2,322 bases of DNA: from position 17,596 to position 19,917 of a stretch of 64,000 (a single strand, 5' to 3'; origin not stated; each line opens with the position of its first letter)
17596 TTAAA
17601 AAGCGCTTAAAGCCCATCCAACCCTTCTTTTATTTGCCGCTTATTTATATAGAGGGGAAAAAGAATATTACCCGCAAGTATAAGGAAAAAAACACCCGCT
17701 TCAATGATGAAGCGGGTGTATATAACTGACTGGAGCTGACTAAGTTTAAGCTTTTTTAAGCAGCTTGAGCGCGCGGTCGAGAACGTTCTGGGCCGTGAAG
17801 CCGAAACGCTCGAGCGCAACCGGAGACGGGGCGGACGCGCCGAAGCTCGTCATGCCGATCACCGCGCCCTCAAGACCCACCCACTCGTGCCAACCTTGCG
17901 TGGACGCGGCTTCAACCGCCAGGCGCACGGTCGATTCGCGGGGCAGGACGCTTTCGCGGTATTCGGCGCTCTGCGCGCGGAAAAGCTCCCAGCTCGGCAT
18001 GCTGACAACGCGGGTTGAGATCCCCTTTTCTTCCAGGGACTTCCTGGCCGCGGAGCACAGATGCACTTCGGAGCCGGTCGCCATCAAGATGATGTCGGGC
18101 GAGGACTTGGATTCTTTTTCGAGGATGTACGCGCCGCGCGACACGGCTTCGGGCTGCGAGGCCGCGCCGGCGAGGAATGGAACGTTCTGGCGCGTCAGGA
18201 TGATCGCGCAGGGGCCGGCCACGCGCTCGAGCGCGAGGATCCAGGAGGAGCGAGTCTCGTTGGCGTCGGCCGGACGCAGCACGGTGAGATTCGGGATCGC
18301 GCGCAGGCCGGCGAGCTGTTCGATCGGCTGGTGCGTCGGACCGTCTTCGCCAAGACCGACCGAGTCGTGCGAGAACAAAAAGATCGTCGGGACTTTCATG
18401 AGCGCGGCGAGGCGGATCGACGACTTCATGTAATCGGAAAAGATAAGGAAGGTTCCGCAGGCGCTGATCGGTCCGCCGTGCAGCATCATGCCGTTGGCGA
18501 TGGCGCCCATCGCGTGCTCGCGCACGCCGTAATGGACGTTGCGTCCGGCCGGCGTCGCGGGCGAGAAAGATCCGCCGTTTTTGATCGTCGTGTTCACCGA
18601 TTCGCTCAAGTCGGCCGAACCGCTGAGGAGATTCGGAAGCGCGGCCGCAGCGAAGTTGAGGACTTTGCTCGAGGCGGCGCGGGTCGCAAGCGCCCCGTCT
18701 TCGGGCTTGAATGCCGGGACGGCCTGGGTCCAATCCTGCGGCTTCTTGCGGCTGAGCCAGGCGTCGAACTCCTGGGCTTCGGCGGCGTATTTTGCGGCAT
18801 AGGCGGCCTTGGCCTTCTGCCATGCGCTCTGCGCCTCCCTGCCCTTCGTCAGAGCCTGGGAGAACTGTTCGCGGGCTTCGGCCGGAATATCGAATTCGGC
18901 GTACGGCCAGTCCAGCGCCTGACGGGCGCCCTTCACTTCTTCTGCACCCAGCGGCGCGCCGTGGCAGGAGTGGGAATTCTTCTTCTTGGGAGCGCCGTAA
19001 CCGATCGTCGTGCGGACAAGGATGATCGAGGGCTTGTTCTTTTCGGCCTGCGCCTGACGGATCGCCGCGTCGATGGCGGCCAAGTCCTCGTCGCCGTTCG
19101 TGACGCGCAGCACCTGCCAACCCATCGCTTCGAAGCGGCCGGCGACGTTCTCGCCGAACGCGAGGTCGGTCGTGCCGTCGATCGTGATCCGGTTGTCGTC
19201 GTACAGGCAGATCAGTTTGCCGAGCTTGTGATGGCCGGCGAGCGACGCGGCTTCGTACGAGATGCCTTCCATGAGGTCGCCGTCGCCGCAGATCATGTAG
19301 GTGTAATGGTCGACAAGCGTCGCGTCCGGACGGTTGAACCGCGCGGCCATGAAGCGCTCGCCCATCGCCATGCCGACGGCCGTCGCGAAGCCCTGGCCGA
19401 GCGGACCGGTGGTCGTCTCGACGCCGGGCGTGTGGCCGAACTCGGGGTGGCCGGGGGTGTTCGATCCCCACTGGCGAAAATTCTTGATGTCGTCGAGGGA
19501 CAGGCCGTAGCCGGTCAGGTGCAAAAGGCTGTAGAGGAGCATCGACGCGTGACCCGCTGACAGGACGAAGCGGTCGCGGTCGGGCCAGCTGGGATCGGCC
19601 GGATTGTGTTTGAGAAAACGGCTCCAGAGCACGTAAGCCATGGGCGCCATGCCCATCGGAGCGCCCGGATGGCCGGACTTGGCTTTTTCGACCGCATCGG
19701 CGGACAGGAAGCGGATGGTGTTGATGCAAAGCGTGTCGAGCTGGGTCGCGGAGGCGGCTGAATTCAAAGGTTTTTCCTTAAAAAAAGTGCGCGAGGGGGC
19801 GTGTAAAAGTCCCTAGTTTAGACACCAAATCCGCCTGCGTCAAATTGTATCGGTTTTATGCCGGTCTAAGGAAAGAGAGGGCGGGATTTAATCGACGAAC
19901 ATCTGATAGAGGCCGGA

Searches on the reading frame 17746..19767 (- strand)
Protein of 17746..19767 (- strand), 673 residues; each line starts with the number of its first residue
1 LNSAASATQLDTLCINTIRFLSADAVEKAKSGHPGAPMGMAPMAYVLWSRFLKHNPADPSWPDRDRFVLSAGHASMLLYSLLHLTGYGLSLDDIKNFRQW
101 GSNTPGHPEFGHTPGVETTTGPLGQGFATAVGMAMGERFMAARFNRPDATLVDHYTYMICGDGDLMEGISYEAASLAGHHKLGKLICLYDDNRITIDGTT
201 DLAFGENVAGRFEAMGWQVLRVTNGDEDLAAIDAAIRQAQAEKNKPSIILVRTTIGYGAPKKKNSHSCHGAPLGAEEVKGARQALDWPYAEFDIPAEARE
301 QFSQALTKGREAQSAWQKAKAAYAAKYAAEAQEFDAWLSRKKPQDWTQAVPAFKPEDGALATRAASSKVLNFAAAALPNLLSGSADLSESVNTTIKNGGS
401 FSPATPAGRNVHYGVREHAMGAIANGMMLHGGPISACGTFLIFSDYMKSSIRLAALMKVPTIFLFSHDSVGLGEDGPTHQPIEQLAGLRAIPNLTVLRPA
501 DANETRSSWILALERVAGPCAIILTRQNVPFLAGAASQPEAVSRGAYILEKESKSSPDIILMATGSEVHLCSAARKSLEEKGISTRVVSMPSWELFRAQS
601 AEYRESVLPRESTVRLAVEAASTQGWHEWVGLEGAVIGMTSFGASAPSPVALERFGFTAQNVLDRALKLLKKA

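Call 7: search_protein_families(library=pfam, proteins=[window:17746-19767:-], max_evalue=0.01)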
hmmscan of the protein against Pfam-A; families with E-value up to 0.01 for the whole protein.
window:17746-19767:- (673 aa): 6 families
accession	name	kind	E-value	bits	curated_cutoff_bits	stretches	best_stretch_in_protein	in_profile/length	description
PF00456.26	Transketolase_N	-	2.9e-150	500.3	22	1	11-343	2-334/334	Transketolase, thiamine diphosphate binding domain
PF02779.29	Transket_pyr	-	2.3e-51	174.3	27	1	360-530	3-173/174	Transketolase, pyrimidine binding domain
PF22613.1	Transketolase_C_1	-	9.4e-43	145.5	27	1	545-658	1-113/113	Transketolase-like TK C-terminal domain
PF02780.25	Transketolase_C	-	2.4e-15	57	25.9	1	554-662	7-124/124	Transketolase, C-terminal domain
PF02775.26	TPP_enzyme_C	-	0.00067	19.9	21.9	1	117-249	24-149/151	Thiamine pyrophosphate enzyme, C-terminal TPP binding domain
PF00676.26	E1_dh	-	0.005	16.3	22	0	118-248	98-219/300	Dehydrogenase E1 component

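Call 32: list_cluster_members(proteins=[window:17749-19767:-, window:24665-26317:+, window:30586-32802:-])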
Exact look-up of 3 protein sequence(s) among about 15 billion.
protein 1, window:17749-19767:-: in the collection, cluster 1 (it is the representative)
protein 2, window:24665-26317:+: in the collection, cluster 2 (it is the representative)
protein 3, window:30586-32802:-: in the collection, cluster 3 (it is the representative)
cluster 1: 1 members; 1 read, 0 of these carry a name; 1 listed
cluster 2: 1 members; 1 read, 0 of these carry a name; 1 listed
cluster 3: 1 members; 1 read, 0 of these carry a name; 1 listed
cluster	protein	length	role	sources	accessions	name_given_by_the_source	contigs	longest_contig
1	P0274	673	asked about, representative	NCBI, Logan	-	-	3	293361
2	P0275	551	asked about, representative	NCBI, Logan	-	-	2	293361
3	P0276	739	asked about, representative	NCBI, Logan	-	-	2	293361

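Call 81: find_encoding_contigs(protein=P0274, flank=1000, max_places=4)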
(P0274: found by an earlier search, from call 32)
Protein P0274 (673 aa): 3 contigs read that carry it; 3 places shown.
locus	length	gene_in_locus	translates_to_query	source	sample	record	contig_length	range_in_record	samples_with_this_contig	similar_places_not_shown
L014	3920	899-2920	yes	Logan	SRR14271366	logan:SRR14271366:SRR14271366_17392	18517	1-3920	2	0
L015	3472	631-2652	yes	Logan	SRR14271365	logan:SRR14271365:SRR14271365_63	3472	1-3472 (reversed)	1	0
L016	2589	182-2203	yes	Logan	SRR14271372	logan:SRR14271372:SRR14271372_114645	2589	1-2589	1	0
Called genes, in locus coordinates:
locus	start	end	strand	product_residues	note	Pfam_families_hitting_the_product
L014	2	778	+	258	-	?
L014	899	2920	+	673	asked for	PF00456:Transketolase_N, PF02779:Transket_pyr, PF22613:Transketolase_C_1, PF02780:Transketolase_C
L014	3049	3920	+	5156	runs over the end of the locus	?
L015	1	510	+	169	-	?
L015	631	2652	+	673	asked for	PF00456:Transketolase_N, PF02779:Transket_pyr, PF22613:Transketolase_C_1, PF02780:Transketolase_C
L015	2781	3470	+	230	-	?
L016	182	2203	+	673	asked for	PF00456:Transketolase_N, PF02779:Transket_pyr, PF22613:Transketolase_C_1, PF02780:Transketolase_C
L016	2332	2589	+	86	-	?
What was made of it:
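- Short-read Logan contigs of the same organism break inside the gene's 3' part (call 81).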
